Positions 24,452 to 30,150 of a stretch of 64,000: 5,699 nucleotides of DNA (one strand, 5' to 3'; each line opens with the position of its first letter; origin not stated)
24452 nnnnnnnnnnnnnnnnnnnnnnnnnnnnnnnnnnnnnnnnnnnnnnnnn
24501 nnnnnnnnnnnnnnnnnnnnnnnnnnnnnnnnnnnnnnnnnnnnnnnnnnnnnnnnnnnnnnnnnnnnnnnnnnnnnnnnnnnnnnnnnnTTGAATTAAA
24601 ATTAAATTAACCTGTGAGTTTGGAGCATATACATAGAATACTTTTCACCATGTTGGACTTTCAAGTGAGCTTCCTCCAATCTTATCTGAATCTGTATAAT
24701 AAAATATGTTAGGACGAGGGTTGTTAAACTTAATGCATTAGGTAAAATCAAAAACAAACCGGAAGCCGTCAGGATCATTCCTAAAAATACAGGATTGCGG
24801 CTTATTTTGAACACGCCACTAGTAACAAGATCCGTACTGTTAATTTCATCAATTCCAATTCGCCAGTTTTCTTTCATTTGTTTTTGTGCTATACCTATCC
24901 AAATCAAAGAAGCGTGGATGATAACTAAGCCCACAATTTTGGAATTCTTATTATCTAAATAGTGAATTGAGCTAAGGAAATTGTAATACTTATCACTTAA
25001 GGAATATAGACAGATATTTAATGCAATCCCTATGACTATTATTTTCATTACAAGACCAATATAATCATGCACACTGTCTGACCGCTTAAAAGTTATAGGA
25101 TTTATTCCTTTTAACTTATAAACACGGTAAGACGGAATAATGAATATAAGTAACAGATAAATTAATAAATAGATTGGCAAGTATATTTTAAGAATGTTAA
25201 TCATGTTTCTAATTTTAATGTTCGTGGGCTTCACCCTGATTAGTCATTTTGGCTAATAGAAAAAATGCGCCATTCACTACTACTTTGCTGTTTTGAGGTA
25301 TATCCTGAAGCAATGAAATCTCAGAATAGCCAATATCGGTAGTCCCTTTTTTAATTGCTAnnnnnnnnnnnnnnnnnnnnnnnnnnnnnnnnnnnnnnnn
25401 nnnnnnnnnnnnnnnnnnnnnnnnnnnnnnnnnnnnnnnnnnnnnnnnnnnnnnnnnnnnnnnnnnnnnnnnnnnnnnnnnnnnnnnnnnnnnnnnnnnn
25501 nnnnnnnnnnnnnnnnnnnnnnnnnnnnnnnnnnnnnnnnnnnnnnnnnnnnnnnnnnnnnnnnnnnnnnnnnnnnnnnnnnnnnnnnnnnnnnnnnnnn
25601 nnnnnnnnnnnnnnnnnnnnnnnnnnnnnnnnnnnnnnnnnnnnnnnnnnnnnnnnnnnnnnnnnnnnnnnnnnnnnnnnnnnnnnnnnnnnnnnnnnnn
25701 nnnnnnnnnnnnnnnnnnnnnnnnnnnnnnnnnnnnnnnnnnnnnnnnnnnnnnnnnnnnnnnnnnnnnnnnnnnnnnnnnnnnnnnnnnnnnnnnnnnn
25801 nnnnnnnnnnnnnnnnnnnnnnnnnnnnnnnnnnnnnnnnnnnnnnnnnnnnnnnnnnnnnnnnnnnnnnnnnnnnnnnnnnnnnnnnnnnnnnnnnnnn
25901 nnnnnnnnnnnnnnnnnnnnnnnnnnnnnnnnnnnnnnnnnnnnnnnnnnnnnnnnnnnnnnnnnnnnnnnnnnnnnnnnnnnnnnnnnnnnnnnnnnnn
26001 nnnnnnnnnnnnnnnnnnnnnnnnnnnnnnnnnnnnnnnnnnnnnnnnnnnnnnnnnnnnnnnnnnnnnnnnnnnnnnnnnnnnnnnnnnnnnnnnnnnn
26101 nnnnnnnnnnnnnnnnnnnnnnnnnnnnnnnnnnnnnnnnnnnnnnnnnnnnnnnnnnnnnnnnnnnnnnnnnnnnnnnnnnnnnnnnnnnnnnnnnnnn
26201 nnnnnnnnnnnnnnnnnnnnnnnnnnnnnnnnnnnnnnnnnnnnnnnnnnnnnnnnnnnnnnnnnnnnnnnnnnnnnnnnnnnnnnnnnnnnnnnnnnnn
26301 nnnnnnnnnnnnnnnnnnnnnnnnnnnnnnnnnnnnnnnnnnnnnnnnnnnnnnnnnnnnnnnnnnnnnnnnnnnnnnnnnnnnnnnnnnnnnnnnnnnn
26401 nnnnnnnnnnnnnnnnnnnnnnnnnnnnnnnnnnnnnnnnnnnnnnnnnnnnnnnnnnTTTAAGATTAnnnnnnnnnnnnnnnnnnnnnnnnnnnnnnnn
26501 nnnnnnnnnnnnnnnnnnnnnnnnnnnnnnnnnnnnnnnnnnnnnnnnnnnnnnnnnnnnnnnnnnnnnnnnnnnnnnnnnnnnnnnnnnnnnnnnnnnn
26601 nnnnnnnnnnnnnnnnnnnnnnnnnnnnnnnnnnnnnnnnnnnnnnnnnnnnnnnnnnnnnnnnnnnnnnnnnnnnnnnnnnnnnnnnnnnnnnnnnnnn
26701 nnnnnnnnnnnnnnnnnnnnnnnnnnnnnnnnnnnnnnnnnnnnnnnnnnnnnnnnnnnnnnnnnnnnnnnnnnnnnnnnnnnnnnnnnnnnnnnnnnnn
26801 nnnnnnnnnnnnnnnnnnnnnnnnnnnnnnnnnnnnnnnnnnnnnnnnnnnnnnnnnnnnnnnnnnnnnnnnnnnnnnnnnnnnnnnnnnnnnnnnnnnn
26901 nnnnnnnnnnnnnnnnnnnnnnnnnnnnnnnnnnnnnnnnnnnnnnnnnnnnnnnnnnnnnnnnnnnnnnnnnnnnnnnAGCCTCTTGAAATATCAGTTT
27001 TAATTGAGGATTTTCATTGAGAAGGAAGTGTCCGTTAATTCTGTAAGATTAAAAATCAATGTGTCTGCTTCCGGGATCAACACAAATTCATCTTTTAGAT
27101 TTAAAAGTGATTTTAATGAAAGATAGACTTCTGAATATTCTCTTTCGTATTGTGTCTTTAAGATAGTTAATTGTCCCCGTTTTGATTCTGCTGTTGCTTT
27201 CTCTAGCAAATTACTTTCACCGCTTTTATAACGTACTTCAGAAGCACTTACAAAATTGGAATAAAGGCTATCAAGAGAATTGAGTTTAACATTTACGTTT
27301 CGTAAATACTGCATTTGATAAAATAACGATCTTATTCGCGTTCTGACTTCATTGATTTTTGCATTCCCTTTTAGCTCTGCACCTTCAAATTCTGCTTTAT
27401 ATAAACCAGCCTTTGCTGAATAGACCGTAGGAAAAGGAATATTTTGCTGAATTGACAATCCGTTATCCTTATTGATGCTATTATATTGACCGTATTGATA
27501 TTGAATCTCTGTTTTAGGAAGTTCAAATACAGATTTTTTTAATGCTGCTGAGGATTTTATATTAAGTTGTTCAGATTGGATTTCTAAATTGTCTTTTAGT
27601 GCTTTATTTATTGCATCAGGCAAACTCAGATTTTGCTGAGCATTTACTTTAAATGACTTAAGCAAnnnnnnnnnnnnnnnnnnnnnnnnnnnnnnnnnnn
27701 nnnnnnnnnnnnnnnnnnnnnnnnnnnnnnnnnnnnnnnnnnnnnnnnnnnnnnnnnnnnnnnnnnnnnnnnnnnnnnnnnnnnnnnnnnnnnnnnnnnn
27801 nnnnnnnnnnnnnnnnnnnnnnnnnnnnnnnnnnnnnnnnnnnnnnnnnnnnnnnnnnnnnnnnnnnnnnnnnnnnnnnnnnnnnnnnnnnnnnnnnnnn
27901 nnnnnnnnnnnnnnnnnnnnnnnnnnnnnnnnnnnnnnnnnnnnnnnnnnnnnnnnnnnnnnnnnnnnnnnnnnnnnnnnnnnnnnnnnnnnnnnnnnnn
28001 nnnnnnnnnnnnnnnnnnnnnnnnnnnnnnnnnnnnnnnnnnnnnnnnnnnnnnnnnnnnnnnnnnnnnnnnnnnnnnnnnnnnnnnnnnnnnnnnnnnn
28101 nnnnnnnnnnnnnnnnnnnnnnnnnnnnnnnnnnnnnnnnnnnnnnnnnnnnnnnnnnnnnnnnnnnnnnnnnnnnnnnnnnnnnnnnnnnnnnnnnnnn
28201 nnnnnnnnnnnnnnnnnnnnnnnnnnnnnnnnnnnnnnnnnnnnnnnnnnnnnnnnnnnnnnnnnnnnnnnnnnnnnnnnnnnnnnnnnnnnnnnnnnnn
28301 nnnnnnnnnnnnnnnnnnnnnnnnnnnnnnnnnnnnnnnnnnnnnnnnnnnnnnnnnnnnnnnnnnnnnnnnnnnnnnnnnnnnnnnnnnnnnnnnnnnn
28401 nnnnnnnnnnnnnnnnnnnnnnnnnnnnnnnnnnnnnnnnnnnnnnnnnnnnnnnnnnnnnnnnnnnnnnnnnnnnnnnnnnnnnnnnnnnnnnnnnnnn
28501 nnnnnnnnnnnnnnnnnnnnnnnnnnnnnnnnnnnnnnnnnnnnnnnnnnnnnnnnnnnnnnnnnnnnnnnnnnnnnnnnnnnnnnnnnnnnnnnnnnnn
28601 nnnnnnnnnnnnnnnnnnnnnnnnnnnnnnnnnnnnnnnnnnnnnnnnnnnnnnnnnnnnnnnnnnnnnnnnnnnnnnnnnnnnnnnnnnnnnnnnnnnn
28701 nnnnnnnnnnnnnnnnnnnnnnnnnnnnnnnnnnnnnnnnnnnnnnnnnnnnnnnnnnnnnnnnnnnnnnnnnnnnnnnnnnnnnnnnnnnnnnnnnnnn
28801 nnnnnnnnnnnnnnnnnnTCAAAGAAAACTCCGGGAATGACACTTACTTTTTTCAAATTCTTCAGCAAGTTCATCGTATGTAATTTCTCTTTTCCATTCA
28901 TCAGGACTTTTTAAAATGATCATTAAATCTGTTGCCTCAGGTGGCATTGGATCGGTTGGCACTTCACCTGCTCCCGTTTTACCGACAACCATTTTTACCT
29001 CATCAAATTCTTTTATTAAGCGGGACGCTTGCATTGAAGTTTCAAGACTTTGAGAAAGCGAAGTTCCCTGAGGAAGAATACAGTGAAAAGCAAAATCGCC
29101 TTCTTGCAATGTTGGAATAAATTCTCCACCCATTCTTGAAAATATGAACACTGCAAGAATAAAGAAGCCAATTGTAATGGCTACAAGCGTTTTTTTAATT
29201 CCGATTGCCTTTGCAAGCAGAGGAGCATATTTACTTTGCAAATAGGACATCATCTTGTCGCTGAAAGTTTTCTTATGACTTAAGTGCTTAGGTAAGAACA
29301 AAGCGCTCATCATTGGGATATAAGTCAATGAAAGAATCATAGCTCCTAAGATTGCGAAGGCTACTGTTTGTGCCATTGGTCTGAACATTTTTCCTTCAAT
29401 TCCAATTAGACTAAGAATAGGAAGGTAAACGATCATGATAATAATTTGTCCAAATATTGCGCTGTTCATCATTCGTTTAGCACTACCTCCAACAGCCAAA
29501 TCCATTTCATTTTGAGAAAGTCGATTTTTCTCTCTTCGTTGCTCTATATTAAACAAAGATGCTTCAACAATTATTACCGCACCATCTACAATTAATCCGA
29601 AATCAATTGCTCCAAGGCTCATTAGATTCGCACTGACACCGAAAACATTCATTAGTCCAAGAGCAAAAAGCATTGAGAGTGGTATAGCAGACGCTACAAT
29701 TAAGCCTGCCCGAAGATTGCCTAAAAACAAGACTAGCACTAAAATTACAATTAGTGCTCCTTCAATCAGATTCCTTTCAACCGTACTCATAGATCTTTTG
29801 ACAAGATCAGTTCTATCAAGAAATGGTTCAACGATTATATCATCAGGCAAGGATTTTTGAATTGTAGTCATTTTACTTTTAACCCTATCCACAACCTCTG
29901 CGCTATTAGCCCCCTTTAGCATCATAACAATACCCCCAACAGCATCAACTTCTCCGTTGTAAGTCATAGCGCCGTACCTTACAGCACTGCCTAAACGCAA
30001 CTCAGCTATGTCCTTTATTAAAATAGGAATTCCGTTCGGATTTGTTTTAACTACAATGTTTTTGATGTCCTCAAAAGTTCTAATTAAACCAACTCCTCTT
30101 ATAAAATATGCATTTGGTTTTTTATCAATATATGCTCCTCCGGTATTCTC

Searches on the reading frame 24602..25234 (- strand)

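Call 38: search_protein_families(library=pfam, proteins=[window:24602-25234:-], max_evalue=0.001)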
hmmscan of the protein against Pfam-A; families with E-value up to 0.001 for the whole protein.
window:24602-25234:- (210 aa): 3 families
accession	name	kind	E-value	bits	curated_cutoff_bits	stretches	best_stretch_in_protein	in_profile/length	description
PF04191.18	PEMT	-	2.4e-10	41.2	25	1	102-196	6-103/105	Phospholipid methyltransferase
PF04140.19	ICMT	-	4.2e-07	30.7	24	1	101-191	2-93/95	Isoprenylcysteine carboxyl methyltransferase (ICMT) family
PF06966.17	DUF1295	-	2.3e-05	24.4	20.4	1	94-204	116-233/235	Protein of unknown function (DUF1295)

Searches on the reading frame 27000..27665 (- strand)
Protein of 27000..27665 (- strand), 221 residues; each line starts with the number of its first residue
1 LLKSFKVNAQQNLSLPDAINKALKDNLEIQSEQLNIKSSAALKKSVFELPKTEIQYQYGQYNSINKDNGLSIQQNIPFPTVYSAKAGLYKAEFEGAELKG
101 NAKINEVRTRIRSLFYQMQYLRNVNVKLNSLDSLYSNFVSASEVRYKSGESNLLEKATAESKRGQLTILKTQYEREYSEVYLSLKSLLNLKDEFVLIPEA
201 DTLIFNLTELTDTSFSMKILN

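Call 38: search_protein_families(library=pfam, proteins=[window:27000-27665:-], max_evalue=0.001)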
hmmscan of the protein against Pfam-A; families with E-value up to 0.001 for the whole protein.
window:27000-27665:- (221 aa): 1 family
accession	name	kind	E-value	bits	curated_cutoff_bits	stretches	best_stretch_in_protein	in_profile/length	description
PF02321.23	OEP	-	1.2e-11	45.2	22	1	16-189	2-187/187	Outer membrane efflux protein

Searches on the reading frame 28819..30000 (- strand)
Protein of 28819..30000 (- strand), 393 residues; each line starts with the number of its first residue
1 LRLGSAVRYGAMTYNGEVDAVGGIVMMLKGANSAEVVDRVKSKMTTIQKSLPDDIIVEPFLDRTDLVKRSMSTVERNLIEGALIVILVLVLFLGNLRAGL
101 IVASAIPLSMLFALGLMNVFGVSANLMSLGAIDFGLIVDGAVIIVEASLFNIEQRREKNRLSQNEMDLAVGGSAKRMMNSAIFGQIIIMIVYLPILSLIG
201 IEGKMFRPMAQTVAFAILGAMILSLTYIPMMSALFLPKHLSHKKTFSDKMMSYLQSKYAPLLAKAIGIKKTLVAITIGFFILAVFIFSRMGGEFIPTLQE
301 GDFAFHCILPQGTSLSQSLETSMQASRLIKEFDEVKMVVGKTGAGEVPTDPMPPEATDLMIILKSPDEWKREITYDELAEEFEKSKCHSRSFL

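Call 38: search_protein_families(library=pfam, proteins=[window:28819-30000:-], max_evalue=0.001)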
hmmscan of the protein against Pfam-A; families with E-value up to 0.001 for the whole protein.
window:28819-30000:- (393 aa): 1 family
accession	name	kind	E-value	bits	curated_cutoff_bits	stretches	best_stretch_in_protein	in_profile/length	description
PF00873.25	ACR_tran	-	2.8e-93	313.8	28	1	3-383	263-641/1021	AcrB/AcrD/AcrF family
